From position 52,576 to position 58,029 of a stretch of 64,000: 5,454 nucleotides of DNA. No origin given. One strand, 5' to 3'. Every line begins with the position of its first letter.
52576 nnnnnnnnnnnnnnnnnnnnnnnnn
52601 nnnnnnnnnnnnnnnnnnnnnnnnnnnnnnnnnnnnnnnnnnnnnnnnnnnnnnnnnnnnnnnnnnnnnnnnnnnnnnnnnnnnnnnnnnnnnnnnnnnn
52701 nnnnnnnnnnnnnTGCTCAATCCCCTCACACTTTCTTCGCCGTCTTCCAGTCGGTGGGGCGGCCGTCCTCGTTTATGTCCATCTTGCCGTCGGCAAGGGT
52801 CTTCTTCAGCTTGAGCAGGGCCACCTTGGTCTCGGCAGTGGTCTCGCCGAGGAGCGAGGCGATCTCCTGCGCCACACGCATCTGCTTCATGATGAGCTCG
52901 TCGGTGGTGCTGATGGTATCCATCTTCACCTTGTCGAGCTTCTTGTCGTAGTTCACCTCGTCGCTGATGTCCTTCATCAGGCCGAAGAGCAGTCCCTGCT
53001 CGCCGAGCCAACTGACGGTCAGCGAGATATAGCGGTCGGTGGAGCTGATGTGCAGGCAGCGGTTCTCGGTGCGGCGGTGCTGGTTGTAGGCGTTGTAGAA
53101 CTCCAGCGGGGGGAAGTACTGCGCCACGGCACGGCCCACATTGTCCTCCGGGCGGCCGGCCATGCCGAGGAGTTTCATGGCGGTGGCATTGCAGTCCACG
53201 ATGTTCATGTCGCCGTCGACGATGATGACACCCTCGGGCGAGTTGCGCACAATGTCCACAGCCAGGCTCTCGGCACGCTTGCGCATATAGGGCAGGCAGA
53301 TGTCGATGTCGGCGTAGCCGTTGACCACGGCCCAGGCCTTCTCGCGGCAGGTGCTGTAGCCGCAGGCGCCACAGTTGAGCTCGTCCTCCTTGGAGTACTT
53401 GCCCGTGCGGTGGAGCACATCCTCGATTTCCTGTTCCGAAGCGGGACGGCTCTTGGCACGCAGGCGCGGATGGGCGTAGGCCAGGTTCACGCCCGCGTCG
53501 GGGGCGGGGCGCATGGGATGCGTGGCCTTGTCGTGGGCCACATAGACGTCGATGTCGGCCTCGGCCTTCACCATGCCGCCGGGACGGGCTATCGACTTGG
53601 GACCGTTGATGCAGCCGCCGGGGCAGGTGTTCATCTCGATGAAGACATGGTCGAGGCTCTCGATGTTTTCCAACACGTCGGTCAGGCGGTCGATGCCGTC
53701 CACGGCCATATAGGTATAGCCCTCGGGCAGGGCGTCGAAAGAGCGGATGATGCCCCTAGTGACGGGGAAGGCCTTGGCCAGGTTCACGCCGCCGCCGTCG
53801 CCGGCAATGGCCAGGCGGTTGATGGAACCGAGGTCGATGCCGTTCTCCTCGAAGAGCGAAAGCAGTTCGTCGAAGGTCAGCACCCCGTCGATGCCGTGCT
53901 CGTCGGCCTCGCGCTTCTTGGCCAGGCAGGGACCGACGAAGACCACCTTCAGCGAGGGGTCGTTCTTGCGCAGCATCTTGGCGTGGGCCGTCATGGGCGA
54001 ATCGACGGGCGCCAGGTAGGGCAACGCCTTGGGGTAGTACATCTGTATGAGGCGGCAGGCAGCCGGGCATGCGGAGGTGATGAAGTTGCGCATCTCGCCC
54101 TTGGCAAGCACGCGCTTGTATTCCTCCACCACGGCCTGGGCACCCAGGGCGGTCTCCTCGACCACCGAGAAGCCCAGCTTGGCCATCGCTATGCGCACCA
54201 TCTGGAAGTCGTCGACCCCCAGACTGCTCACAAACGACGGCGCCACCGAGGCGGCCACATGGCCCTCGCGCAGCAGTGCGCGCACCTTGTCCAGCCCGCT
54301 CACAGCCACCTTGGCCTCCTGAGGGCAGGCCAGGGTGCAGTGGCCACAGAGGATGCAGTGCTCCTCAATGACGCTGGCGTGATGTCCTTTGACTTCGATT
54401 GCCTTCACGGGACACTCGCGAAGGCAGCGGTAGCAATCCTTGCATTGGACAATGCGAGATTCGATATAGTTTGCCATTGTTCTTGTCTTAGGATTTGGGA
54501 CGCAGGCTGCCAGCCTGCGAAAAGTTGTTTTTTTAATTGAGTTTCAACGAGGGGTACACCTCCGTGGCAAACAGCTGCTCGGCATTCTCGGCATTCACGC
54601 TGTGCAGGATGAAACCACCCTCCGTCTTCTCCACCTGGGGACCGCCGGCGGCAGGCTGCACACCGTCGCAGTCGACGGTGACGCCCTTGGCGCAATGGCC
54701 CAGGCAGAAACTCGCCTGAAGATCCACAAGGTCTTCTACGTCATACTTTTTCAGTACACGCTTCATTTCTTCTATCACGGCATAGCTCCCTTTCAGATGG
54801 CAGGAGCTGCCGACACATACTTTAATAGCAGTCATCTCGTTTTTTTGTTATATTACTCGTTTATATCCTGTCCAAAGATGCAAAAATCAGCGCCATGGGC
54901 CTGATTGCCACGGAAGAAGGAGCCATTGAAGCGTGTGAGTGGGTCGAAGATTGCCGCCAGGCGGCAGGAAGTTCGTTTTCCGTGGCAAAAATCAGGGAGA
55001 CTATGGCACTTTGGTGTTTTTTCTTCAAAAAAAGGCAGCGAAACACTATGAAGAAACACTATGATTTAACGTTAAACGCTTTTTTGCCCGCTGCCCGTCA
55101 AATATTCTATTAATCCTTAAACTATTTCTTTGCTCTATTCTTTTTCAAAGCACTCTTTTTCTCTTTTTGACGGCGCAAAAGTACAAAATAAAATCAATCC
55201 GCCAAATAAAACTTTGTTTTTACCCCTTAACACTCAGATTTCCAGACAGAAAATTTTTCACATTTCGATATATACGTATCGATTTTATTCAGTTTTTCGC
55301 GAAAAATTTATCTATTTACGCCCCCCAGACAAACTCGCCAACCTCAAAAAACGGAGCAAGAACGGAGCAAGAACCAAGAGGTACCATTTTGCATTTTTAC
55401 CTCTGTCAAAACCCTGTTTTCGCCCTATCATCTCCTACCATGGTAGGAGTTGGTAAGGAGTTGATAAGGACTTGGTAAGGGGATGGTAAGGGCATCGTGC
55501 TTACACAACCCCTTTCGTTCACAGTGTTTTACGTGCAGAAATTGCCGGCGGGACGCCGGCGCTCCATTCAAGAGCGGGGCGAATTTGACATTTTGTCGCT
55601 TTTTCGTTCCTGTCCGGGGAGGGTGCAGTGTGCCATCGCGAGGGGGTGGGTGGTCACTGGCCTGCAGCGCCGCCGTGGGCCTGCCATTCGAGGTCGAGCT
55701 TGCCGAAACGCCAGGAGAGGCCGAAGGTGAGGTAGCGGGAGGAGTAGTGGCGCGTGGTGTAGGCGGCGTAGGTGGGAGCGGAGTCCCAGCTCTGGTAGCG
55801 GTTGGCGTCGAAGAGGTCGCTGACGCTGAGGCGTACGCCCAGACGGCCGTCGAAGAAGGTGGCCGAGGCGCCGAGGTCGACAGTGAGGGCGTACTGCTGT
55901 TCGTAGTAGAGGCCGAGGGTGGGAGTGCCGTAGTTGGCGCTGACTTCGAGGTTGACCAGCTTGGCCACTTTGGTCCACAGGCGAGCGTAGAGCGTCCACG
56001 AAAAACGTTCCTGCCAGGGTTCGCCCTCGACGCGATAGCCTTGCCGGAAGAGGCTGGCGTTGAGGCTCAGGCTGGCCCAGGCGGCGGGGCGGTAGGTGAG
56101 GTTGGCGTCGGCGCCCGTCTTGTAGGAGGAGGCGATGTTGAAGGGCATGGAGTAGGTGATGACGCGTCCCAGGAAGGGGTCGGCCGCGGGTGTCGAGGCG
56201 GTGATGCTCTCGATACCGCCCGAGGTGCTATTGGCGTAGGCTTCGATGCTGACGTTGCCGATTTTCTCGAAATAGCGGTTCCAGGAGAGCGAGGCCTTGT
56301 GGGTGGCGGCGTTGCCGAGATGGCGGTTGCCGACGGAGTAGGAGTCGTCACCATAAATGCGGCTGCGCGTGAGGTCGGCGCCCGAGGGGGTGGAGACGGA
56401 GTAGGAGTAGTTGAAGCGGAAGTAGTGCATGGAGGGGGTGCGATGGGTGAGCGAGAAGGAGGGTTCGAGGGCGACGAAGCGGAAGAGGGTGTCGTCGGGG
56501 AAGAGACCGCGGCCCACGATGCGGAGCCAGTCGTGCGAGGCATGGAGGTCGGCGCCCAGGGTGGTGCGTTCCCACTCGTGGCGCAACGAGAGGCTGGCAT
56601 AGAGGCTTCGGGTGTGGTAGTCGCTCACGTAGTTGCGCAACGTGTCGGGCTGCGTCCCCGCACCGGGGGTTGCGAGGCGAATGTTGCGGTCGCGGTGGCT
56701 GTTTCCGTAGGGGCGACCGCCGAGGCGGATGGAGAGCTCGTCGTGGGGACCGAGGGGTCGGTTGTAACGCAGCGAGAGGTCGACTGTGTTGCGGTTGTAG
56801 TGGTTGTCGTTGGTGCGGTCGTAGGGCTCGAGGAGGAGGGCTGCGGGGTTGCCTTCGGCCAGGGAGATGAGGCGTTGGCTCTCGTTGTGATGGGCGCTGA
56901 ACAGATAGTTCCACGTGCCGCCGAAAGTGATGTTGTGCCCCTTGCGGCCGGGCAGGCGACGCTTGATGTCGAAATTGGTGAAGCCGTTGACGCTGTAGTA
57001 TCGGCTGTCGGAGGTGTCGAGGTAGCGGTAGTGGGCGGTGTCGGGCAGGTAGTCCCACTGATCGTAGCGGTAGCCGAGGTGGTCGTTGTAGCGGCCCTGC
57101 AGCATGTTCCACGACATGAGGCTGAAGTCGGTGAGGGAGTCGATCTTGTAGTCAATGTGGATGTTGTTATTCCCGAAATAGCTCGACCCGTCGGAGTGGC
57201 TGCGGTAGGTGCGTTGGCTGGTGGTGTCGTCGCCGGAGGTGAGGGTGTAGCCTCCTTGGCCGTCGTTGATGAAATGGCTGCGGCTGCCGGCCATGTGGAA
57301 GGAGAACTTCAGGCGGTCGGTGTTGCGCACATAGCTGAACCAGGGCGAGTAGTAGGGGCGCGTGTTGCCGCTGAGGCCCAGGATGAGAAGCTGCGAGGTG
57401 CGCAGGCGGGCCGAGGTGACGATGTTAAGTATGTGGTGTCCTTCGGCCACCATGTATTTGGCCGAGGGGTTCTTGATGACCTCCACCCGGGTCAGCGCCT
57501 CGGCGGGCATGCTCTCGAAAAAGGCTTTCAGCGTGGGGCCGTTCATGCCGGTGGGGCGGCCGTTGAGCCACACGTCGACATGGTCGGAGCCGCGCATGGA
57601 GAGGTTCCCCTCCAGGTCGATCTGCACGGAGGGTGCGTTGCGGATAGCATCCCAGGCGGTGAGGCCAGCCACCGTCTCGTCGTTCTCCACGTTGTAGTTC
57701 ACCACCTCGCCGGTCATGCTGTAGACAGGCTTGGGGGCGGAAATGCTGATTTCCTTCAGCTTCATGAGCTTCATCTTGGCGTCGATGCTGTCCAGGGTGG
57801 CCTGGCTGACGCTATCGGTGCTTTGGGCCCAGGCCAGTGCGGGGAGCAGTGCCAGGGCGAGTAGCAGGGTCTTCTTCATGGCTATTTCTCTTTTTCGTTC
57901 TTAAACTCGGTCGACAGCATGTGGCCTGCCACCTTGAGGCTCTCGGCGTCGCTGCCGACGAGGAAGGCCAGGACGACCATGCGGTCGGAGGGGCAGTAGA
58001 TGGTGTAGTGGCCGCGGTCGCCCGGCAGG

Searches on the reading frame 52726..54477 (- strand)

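Call 12: search_protein_families(library=pfam, proteins=[window:52726-54477:-])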
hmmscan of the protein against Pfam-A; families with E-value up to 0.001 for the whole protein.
window:52726-54477:- (583 aa): 14 families
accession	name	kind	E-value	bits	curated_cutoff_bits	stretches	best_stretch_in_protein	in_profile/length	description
PF02906.19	Fe_hyd_lg_C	-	5.5e-44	151.1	22.1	1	73-293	2-245/245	Iron only hydrogenase large subunit, C-terminal domain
PF04060.18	FeS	-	4e-11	42.9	23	1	367-396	4-33/33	Putative Fe-S cluster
PF00989.32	PAS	-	7.3e-07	29.6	22.6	1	409-479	6-77/113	PAS fold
PF13426.13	PAS_9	-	1.8e-06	28.6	27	1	414-506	1-103/103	PAS domain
PF13188.13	PAS_8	-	3.6e-06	27.1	21.8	1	409-454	6-50/65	PAS domain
PF13237.11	Fer4_10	-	4.4e-06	27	25.5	1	11-52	8-53/53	4Fe-4S dicluster domain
PF13187.11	Fer4_9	-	7.1e-06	26.4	27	1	11-54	1-50/52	4Fe-4S dicluster domain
PF12838.12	Fer4_7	-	7.5e-06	26.8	27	1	11-55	1-52/52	4Fe-4S dicluster domain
PF14697.11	Fer4_21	-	4.5e-05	23.9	35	1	11-53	7-53/59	4Fe-4S dicluster domain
PF13484.11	Fer4_16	-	8.5e-05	23.7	30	0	11-30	1-20/66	4Fe-4S double cluster binding domain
PF00037.32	Fer4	-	9.4e-05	22.5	21.1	1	36-55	3-22/24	4Fe-4S binding domain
PF08448.16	PAS_4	-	0.00021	22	23.1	1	411-458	2-47/110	PAS fold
PF25160.1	LdpA_Fe-S-bd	-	0.00045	20.4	27.6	1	14-54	4-41/49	LdpA Fe-S cluster-binding domain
PF12797.12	Fer4_2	-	0.00093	19.5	24.5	1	36-52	5-21/22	4Fe-4S binding domain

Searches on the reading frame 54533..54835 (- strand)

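Call 12: search_protein_families(library=pfam, proteins=[window:54533-54835:-])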
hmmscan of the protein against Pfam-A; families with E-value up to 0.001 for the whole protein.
window:54533-54835:- (100 aa): 1 family
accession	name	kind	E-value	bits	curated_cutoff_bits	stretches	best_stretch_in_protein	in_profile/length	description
PF01257.25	2Fe-2S_thioredx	-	9.9e-06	25.9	24.8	1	3-51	67-119/145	Thioredoxin-like [2Fe-2S] ferredoxin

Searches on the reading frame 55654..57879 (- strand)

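Call 12: search_protein_families(library=pfam, proteins=[window:55654-57879:-])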
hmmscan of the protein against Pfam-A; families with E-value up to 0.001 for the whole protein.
window:55654-57879:- (741 aa): 2 families
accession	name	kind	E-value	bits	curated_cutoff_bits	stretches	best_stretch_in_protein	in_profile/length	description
PF14905.12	OMP_b-brl_3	-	3.9e-35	122.1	27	1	313-723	6-408/408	Outer membrane protein beta-barrel family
PF07715.20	Plug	-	3.3e-06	28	23.9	1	57-140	7-97/107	TonB-dependent Receptor Plug Domain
